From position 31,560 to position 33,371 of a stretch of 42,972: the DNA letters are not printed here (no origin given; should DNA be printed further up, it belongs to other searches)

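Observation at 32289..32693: Mini-intein inserted immediately after the catalytic GGQ motif of release factor aRF1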

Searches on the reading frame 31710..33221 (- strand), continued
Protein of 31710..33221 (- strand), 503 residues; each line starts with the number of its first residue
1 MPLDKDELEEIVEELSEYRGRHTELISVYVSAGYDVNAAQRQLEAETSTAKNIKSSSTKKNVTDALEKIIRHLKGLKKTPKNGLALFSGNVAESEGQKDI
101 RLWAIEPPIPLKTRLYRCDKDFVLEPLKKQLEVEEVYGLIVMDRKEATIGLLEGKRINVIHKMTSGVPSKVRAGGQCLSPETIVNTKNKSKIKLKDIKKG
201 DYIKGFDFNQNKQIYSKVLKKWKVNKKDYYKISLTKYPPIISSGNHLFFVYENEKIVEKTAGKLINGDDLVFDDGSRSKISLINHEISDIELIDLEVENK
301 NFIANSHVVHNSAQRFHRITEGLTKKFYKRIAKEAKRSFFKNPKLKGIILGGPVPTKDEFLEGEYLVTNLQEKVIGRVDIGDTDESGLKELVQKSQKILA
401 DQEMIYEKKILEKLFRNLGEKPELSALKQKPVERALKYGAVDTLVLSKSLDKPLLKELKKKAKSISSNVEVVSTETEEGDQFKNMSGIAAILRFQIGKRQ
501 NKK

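Call 40: find_related_loci(query=A2, collection=genome_contigs, flank=1500)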
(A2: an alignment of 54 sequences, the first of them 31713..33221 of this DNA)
Query A2 (503 aa) in genome_contigs; peptide patterns used: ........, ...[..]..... (x = any residue, [..] = any of these).
433 stretches matched a pattern; 393 encode a relative of the query (tblastn E <= 1e-3); the best 80 are kept; 80 distinct loci.
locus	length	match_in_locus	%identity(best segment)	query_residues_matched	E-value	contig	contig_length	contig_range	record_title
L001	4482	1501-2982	66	1-496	0e+0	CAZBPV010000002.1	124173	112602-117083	MAG TPA_asm: Candidatus Woesearchaeota archaeon isolate binchicken_co364_679 genome assembly, contig: NODE_37_length_124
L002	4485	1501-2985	62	3-496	0e+0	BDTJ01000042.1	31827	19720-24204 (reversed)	Archaeon BMS3Abin17 DNA, contig: NODE_9, whole genome shotgun sequence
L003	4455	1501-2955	63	18-496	0e+0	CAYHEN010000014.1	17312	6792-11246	MAG TPA_asm: Candidatus Woesearchaeota archaeon isolate ERP119705_co12_12 genome assembly, contig: NODE_3804_length_1731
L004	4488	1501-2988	61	3-496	0e+0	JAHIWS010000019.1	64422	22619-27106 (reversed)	MAG: Nanoarchaeota archaeon isolate MM_PW_MetaG.mb.9 MM_PW_MetaG.mb.9_k141_526180, whole genome shotgun sequence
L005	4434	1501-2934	62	18-496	0e+0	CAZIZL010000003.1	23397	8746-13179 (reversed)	MAG TPA_asm: Candidatus Woesearchaeota archaeon isolate SRP050083_co2_601 genome assembly, contig: NODE_1408_length_2339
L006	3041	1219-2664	62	17-496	0e+0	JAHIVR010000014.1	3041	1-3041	MAG: Nanoarchaeota archaeon isolate MM_PC_MetaG.mb.88 MM_PC_MetaG.mb.88_k141_110057, whole genome shotgun sequence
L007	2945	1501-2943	63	1-477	0e+0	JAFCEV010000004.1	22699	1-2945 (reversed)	Candidatus Pacearchaeota archaeon isolate Meg22_1214_Bin_270 Meg22_1214_Bin_270_scaffold_6682, whole genome shotgun sequ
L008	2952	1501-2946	62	18-496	0e+0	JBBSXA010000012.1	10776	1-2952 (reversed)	MAG: Nanoarchaeota archaeon isolate H43-bin041_1 H43_bin041_1_000000000012, whole genome shotgun sequence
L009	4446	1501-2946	62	19-496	0e+0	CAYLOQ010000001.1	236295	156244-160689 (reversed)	MAG TPA_asm: Candidatus Woesearchaeota archaeon isolate binchicken_co85_6 genome assembly, contig: NODE_6_length_236295_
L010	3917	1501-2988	60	3-496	0e+0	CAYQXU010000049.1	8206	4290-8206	MAG TPA_asm: Candidatus Woesearchaeota archaeon isolate SRP269290_co8_161 genome assembly, contig: NODE_1902_length_8206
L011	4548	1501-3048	57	1-502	0e+0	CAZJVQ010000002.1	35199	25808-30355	MAG TPA_asm: Candidatus Woesearchaeota archaeon isolate binchicken_co136_21 genome assembly, contig: NODE_548_length_351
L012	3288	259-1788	57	1-496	0e+0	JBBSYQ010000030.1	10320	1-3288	MAG: Nanoarchaeota archaeon isolate H14-bin003_1 H14_bin003_1_000000000030, whole genome shotgun sequence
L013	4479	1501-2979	57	16-496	0e+0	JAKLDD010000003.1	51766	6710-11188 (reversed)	MAG: Nanoarchaeota archaeon isolate RA.bin101 RA.bin101_3, whole genome shotgun sequence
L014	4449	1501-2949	59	18-496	0e+0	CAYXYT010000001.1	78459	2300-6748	MAG TPA_asm: Candidatus Woesearchaeota archaeon isolate SRP167671_co1_37 genome assembly, contig: NODE_313_length_78459_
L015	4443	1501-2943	57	18-496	1e-174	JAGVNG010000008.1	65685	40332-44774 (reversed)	MAG: Nanoarchaeota archaeon isolate DeMMO3_40 c_000000076175, whole genome shotgun sequence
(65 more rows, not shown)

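Call 51: predict_structure(alignment_id=A2)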
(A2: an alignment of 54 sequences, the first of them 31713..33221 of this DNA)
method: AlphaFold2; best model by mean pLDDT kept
length: 503 residues; sequences in the alignment: 54
mean_pLDDT: 83.2   pTM: 0.43
mean pLDDT of the five models: 83.2, 81.8, 81.1, 79.7, 79.5
residues with pLDDT >= 90: 118; 70-90: 335; 50-70: 40; < 50: 10
segments of 3 or more residues with pLDDT < 50: 170-173, 499-503
pLDDT, mean of each block of 10 residues (from residue 1): 65 77 79 85 85 83 88 87 87 75 84 74 78 77 88 79 72 71 88 92 91 90 88 91 91 90 92 92 92 89 92 59 81 87 82 83 85 87 85 80 72 85 88 88 89 82 82 81 88 74 38
secondary structure, 60 per line:
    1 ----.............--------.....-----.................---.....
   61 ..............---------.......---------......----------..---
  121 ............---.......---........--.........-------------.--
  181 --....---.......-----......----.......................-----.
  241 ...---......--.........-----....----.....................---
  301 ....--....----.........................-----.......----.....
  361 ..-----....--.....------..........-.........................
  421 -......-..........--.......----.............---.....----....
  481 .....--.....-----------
elements in order: H5-17 E26-30 H36-52 H56-74 E84-90 E100-105 H121-132 E136-142 E146-153 E156-164 E183-186 E190-193 E202-207 E212-234 E240-243 E247-252 E255-260 E269-272 E277-297 E301-304 E307-310 H315-339 E345-351 H356-362 H368-371 E374-378 H385-394 H396-420 E425-427 H429-438 E441-447 H452-464 E468-472 H477-485 E488-492
